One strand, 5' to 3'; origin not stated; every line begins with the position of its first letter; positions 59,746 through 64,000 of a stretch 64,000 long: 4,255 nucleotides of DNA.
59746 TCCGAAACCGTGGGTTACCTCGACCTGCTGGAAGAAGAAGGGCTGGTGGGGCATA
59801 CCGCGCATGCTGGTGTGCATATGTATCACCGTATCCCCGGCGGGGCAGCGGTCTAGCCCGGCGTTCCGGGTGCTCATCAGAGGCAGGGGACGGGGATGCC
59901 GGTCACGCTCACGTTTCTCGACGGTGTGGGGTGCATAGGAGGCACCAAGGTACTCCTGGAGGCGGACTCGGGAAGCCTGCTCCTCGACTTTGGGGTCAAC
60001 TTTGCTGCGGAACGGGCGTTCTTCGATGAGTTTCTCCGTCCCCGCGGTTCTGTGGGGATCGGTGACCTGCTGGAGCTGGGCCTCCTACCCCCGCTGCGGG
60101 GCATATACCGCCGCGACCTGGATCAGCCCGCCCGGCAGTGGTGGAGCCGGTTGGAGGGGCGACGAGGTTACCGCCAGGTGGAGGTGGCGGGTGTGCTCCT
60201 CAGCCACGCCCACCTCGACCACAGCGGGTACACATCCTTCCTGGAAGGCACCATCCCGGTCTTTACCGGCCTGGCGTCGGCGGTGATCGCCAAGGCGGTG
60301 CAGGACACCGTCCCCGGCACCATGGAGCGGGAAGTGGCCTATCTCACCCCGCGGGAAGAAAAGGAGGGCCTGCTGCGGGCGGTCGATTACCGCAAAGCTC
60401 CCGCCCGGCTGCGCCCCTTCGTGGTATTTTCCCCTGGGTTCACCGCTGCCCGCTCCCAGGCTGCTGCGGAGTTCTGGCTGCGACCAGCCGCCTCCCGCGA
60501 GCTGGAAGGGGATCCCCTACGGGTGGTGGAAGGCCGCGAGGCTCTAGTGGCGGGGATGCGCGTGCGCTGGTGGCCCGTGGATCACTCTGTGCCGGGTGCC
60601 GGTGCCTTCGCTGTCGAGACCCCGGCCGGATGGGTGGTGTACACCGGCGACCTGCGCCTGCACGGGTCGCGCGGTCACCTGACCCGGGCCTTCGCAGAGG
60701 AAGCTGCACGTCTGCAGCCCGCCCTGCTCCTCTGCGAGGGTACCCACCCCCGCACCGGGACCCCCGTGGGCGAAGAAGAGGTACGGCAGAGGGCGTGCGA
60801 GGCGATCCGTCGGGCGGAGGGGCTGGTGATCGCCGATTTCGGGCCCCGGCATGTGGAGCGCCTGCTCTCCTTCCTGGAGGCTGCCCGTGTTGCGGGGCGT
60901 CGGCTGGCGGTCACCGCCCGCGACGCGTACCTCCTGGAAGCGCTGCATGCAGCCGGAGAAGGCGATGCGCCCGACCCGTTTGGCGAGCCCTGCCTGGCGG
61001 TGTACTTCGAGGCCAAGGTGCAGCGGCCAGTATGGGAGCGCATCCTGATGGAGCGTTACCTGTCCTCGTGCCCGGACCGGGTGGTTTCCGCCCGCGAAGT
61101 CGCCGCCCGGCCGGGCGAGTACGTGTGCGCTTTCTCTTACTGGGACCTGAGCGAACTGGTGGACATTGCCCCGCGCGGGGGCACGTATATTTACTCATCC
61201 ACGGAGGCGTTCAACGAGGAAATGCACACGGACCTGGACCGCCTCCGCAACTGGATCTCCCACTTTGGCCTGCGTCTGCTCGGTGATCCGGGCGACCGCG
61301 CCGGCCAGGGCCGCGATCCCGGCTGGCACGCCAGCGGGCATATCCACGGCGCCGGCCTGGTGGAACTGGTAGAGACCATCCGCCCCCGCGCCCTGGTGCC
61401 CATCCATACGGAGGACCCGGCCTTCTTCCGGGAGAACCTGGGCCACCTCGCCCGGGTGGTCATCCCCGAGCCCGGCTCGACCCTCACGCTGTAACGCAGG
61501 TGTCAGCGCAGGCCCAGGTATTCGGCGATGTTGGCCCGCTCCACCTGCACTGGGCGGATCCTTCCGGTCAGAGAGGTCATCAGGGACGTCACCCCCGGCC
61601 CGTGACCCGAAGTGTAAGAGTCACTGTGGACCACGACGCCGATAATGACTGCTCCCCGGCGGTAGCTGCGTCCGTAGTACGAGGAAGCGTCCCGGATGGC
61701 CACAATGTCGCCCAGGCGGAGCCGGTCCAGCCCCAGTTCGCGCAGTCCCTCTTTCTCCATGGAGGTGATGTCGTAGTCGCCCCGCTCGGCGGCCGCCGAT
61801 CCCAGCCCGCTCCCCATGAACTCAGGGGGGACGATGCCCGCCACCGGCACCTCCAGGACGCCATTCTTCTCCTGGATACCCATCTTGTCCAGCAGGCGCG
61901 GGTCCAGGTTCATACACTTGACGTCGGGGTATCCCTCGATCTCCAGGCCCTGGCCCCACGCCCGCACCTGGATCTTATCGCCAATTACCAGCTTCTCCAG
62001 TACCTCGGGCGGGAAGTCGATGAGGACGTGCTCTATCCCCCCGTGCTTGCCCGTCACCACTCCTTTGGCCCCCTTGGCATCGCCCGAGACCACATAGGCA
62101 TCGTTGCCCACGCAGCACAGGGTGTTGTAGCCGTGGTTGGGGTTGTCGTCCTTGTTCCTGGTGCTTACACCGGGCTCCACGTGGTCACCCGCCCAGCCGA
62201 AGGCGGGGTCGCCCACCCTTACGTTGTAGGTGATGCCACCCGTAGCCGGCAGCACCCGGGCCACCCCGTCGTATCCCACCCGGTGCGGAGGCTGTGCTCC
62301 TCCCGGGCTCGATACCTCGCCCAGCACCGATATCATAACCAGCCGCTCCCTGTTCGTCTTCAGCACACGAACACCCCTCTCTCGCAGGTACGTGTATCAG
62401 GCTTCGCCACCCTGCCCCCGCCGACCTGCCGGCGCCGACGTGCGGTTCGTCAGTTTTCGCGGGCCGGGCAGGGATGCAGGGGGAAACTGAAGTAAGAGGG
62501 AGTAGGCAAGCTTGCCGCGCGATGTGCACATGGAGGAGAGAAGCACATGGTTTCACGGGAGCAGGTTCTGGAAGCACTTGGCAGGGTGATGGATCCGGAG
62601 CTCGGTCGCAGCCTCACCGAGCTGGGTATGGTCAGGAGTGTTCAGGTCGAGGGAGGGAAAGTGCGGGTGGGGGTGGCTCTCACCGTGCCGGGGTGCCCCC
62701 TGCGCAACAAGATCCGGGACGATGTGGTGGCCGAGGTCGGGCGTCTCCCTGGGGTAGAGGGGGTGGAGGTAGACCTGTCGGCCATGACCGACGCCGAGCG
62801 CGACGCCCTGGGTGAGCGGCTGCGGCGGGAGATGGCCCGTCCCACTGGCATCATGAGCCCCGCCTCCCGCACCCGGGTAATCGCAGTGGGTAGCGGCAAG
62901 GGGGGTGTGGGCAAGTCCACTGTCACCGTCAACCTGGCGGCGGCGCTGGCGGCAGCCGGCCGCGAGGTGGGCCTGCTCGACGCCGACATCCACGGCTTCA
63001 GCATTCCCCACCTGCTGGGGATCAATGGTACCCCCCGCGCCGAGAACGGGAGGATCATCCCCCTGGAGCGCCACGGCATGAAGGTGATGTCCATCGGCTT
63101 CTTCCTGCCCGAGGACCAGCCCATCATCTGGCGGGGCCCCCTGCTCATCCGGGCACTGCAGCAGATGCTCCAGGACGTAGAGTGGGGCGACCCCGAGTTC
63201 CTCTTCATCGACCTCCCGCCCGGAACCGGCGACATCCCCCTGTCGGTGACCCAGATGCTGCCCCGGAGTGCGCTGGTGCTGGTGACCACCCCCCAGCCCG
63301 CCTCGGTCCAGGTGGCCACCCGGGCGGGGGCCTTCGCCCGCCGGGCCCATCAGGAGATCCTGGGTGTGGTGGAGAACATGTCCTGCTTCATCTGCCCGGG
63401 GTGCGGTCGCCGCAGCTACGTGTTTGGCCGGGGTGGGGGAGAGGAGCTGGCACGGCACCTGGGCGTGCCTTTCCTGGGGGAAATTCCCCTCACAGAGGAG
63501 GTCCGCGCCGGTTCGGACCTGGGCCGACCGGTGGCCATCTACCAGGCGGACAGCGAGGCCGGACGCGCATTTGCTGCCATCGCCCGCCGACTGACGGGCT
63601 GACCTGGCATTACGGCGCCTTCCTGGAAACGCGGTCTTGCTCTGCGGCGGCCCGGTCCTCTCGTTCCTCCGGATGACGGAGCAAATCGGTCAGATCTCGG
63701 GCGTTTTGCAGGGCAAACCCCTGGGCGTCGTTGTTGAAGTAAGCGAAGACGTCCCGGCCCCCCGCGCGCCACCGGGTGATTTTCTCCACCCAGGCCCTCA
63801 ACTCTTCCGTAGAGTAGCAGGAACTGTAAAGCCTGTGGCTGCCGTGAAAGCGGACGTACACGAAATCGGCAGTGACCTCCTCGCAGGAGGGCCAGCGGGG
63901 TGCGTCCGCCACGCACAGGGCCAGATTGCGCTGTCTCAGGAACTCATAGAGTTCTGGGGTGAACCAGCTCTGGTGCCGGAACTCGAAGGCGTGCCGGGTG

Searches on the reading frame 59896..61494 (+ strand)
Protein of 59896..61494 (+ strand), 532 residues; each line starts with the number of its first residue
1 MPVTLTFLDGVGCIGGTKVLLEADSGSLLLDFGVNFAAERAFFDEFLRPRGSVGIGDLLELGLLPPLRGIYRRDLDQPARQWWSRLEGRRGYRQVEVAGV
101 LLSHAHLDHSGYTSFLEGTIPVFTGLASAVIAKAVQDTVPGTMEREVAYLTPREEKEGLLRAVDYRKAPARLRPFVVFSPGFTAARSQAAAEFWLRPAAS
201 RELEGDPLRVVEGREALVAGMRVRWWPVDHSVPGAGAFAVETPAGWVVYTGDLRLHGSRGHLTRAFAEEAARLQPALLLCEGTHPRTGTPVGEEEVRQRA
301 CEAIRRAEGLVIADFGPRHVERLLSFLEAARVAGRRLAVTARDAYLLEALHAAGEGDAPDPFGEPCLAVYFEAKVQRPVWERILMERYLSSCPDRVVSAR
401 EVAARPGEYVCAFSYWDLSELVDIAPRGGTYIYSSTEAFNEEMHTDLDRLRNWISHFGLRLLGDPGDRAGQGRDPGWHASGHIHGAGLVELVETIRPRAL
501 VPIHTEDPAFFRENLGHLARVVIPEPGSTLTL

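Call 40: search_protein_families(library=pfam, proteins=[window:59896-61494:+], max_evalue=0.00001)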
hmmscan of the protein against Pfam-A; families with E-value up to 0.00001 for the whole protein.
window:59896-61494:+ (532 aa): 2 families
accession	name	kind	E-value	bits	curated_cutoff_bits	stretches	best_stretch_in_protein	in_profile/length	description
PF00753.33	Lactamase_B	-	4.3e-08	33.8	22.7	0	195-264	86-161/196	Metallo-beta-lactamase superfamily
PF12706.13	Lactamase_B_2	-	2.5e-06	27.7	27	0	95-123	29-61/200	Beta-lactamase superfamily domain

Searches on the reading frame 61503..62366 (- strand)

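Call 40: search_protein_families(library=pfam, proteins=[window:61503-62366:-], max_evalue=0.00001)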
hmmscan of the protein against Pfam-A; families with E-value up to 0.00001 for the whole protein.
window:61503-62366:- (287 aa): 2 families
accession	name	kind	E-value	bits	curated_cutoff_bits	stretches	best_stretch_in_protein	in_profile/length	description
PF14505.12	DUF4438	-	1.5e-61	206.4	24.9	1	28-160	1-135/135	Domain of unknown function (DUF4438), N-terminal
PF20999.2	DUF4438_C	-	8.3e-48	161.8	27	1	161-284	1-124/124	Domain of unknown function (DUF4438), C-terminal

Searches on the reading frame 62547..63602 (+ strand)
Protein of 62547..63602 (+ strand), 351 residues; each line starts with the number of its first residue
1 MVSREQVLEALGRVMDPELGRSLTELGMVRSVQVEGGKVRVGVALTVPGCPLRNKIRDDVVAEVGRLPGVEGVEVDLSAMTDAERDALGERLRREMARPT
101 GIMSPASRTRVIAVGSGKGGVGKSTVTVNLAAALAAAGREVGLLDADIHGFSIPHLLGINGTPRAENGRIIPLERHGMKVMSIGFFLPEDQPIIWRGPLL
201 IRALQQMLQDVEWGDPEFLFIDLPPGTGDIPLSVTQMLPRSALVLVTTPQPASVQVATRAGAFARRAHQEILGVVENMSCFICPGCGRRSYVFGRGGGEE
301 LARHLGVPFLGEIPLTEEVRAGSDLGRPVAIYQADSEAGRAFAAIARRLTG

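Call 40: search_protein_families(library=pfam, proteins=[window:62547-63602:+], max_evalue=0.00001)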
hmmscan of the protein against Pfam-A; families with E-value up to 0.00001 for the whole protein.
window:62547-63602:+ (351 aa): 6 families
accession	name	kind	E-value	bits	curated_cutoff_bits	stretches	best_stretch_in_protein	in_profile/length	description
PF10609.15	ParA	-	2.5e-93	312.4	27.1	1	109-349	3-245/246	NUBPL iron-transfer P-loop NTPase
PF01883.24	FeS_assembly_P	-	8.1e-24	84.1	23.5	1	4-75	1-73/73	Iron-sulfur cluster assembly protein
PF01656.29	CbiA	-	6.1e-13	49.3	25.4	1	112-150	1-39/125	CobQ/CobB/MinD/ParA nucleotide binding domain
PF13614.12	AAA_31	-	3.6e-09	37.2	27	1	109-148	1-40/177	AAA domain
PF00142.24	Fer4_NifH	-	5.4e-07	29.8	25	0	116-146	6-36/271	4Fe-4S iron sulfur cluster binding proteins, NifH/frxC family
PF09140.17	MipZ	-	5.6e-07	29.6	20.7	1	111-157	2-48/262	ATPase MipZ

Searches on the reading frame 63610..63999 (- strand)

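Call 40: search_protein_families(library=pfam, proteins=[window:63610-63999:-], max_evalue=0.00001)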
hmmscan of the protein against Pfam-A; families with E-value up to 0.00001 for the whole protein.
window:63610-63999:- (129 aa): 1 family
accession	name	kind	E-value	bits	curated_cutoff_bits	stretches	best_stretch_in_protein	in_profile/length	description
PF01904.24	DUF72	-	3.8e-36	125.6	25.3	1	2-105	112-216/217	Protein of unknown function DUF72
